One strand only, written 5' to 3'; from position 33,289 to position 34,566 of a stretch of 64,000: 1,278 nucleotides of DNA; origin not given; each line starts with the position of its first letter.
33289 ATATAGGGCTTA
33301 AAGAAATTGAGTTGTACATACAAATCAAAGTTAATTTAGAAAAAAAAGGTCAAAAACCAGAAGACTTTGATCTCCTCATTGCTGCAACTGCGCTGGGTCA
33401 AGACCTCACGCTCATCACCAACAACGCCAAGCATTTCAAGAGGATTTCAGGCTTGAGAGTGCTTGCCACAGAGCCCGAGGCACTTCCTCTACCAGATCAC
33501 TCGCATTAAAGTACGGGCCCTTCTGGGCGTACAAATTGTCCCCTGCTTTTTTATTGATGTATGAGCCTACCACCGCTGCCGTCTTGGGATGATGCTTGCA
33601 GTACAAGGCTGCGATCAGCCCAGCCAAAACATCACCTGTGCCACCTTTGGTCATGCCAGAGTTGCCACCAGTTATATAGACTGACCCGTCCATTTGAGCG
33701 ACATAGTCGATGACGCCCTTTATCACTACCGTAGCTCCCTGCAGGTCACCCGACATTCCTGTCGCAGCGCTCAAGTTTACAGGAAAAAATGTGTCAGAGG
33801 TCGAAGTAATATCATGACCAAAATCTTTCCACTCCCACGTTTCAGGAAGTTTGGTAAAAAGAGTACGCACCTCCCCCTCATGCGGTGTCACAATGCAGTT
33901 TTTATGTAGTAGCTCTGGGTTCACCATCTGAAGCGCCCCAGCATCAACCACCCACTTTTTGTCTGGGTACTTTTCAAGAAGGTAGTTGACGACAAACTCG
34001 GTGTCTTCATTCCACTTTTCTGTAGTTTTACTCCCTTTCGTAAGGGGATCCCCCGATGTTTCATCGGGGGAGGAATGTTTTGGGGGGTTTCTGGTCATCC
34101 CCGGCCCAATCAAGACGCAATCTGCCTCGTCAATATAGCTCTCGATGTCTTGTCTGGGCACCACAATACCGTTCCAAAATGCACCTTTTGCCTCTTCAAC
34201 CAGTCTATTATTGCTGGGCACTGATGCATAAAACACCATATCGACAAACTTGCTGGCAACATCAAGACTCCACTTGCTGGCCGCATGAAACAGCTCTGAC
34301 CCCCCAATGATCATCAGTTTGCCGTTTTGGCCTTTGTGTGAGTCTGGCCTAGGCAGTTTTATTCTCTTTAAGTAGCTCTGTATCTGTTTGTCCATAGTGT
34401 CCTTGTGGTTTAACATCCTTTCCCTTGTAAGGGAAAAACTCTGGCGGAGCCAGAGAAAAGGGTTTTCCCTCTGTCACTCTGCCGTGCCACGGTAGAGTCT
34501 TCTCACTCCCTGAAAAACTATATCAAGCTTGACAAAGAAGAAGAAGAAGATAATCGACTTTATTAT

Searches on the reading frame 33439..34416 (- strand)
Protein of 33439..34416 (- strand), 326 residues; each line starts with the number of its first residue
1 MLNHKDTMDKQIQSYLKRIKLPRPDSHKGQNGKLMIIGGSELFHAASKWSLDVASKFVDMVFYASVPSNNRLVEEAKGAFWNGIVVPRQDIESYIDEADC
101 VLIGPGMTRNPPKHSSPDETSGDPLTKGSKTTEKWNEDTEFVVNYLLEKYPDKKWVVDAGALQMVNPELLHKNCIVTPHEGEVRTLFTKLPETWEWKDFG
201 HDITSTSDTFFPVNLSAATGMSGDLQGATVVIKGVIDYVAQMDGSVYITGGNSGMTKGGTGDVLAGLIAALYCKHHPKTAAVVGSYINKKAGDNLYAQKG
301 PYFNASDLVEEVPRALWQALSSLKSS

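Call 24: search_protein_families(library=pfam, proteins=[window:33439-34416:-], max_evalue=0.01)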
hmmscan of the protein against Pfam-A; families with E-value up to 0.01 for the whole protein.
window:33439-34416:- (326 aa): 2 families
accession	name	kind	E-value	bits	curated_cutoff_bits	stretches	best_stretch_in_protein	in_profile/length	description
PF01256.23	Carb_kinase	-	4.6e-26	92.2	27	1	35-314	2-242/242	NAD(P)H-hydrate dehydratase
PF02110.20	HK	-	0.0081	16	27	0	227-298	152-225/247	Hydroxyethylthiazole kinase family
